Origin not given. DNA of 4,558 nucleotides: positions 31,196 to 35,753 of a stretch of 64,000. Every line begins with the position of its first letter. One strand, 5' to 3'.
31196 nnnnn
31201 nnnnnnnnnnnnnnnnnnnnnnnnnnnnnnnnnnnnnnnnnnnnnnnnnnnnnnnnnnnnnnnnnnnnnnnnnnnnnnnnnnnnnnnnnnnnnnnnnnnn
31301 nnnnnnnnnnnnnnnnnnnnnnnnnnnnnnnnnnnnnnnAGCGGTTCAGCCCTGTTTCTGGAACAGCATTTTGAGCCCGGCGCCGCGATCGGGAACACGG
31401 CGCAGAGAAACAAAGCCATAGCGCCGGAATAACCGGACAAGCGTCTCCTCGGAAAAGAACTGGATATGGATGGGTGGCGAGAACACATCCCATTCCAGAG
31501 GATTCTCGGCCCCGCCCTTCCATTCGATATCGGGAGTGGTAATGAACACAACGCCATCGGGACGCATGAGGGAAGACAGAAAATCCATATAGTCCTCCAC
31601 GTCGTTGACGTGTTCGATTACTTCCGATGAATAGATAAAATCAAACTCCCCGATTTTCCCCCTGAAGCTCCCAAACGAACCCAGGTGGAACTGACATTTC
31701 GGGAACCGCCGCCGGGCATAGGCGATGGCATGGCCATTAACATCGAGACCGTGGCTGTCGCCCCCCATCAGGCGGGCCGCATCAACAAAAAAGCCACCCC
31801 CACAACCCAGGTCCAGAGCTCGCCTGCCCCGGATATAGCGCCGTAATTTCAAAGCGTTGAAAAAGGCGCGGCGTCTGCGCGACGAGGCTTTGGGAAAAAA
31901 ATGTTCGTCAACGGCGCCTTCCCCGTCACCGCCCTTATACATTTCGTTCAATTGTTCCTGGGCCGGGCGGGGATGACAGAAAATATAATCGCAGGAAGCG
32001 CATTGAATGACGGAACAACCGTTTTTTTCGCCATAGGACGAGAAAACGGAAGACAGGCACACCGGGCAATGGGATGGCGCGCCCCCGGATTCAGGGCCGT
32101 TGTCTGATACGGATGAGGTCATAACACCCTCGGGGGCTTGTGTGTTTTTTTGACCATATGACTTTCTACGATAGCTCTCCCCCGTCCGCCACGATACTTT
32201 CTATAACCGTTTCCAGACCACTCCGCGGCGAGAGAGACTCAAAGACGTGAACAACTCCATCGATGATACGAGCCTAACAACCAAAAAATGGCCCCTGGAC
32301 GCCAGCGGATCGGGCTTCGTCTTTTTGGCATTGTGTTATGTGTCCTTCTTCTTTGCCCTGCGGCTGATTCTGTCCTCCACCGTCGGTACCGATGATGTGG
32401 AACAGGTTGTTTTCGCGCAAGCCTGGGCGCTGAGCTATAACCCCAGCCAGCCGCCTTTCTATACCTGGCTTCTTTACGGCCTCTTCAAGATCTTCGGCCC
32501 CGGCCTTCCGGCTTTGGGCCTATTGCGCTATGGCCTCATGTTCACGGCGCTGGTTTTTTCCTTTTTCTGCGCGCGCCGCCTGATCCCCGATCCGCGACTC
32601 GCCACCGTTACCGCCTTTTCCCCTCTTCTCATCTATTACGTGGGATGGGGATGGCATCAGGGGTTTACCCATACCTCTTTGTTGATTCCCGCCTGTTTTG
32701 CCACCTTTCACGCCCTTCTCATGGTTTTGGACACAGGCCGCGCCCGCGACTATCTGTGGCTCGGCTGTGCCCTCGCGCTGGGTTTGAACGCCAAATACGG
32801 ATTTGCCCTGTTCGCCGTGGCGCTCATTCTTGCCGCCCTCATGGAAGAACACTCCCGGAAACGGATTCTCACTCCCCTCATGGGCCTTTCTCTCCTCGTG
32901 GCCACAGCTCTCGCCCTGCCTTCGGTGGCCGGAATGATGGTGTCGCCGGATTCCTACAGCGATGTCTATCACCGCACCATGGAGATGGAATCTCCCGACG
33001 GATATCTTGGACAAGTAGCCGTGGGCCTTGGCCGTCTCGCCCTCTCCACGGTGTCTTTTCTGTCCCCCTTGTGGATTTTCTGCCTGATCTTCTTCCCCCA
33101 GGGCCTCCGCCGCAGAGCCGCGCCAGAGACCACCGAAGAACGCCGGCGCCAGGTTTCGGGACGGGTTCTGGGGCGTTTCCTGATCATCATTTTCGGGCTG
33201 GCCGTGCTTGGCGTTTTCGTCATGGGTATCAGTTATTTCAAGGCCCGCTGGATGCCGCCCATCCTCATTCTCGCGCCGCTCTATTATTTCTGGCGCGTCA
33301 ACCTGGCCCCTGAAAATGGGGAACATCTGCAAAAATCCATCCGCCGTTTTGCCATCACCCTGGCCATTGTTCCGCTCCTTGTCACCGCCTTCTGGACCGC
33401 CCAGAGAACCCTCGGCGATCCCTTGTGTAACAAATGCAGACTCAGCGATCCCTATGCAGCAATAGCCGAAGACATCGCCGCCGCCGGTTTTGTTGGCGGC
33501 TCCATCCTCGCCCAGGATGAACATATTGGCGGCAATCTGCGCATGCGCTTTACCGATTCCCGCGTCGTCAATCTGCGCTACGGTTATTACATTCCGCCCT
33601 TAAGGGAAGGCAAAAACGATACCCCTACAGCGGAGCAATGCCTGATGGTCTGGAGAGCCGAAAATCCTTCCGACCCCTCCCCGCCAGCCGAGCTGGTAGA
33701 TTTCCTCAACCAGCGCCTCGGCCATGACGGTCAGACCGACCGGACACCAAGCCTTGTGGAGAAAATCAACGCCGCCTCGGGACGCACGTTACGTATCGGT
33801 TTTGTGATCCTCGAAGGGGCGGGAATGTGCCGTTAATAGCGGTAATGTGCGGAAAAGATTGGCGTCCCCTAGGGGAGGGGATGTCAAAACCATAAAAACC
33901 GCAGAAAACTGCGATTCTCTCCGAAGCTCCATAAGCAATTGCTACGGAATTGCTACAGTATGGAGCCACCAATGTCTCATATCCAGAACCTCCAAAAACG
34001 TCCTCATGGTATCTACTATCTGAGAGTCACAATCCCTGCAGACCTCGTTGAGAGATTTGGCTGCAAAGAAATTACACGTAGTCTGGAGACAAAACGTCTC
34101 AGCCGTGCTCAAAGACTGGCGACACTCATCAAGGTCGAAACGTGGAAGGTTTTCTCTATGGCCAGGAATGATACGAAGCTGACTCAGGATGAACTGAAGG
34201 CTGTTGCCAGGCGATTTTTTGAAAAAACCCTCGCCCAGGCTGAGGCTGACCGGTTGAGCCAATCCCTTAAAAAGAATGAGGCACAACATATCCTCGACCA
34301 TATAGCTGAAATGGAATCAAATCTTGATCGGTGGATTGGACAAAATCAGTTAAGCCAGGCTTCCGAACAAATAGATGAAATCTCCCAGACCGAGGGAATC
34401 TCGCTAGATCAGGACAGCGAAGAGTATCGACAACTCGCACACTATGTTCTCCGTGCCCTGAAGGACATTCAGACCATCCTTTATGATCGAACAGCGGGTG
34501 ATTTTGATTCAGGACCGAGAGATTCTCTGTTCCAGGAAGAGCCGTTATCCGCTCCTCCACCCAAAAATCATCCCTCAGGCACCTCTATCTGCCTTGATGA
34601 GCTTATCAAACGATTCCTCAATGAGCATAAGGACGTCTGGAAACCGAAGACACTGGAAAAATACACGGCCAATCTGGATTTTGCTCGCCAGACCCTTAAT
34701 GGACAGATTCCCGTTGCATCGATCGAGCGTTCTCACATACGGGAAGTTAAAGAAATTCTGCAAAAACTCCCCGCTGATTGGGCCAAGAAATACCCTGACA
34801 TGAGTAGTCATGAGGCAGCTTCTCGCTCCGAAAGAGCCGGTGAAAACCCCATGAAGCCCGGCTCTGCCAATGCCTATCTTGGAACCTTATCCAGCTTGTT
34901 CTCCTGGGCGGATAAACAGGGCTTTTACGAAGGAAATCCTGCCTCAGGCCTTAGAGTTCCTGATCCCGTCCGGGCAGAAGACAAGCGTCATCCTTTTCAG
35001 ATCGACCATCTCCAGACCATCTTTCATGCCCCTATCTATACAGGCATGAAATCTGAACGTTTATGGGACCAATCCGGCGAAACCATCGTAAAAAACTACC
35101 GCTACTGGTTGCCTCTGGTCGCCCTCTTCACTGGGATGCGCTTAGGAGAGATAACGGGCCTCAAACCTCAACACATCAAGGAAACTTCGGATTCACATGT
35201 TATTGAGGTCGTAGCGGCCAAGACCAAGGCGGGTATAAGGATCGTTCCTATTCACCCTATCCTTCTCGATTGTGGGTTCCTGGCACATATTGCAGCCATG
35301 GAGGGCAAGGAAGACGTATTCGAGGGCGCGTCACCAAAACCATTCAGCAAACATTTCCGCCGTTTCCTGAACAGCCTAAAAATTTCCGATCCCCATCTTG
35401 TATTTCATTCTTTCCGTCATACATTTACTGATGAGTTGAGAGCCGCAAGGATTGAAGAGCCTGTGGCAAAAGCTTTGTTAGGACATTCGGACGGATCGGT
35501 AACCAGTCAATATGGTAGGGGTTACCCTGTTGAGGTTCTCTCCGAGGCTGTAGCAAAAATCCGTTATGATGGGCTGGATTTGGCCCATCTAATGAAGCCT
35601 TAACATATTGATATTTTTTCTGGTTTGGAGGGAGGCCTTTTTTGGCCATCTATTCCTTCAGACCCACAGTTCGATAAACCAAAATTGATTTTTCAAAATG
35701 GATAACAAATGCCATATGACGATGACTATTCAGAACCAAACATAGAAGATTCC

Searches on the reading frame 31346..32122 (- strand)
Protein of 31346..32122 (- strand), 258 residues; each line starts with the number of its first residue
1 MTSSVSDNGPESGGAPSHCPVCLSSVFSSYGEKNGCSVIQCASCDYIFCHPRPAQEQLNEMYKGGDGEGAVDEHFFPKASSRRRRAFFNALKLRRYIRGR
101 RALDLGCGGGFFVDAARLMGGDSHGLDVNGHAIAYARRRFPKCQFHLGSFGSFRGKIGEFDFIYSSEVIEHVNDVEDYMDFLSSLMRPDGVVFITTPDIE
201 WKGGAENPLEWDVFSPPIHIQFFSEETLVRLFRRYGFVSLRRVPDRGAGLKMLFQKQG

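Call 53: search_protein_families(library=pfam, proteins=[window:31346-32122:-], max_evalue=0.001)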
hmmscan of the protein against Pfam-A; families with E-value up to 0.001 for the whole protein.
window:31346-32122:- (258 aa): 6 families
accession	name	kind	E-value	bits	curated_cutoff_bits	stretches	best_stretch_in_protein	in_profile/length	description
PF13489.12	Methyltransf_23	-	5e-24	85.3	27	1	97-238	21-160/164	Methyltransferase domain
PF08241.18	Methyltransf_11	-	1.6e-13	51.5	21.2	1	103-194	1-95/95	Methyltransferase domain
PF13847.12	Methyltransf_31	-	3.5e-13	49.9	27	1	99-198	4-113/145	Methyltransferase domain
PF13649.12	Methyltransf_25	-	1.2e-11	45.6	27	1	103-190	2-97/97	Methyltransferase domain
PF08242.18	Methyltransf_12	-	1.7e-11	45.1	30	1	103-192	1-98/98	Methyltransferase domain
PF02353.26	CMAS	-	1.4e-05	25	27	1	78-196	45-166/273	Mycolic acid cyclopropane synthetase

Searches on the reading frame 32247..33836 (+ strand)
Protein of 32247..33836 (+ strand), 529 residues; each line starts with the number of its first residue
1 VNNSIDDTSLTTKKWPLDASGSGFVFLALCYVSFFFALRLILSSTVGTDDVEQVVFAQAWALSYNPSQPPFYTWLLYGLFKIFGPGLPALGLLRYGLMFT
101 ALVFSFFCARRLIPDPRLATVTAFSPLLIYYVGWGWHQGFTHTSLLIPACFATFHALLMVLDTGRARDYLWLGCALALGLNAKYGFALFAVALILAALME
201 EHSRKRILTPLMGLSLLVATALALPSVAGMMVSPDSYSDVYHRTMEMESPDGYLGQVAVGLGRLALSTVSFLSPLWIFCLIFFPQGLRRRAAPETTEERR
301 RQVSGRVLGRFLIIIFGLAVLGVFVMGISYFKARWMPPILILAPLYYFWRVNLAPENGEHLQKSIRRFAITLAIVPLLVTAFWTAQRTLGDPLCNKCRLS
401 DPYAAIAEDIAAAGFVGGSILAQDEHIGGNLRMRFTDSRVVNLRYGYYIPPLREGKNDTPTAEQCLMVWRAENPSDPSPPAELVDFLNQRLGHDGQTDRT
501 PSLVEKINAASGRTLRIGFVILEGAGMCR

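Call 53: search_protein_families(library=pfam, proteins=[window:32247-33836:+], max_evalue=0.001)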
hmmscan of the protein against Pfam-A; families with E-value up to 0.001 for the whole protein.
window:32247-33836:+ (529 aa): 1 family
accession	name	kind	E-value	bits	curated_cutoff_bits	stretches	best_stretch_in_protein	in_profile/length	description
PF13231.12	PMT_2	-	1.7e-15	58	26.1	1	68-227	2-158/160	Dolichyl-phosphate-mannose-protein mannosyltransferase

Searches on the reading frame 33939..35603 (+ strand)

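Call 53: search_protein_families(library=pfam, proteins=[window:33939-35603:+], max_evalue=0.001)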
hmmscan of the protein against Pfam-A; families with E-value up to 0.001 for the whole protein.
window:33939-35603:+ (554 aa): 3 families
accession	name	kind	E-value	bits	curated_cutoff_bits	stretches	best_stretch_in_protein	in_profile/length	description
PF20172.3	DUF6538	-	4.9e-17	61.8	27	1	18-77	2-60/60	Domain of unknown function (DUF6538)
PF00589.27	Phage_integrase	-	7.6e-11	42.5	27.1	1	391-526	27-166/172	Phage integrase family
PF22022.2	Phage_int_M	-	0.00015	22.4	27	0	221-270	3-52/96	Phage integrase central domain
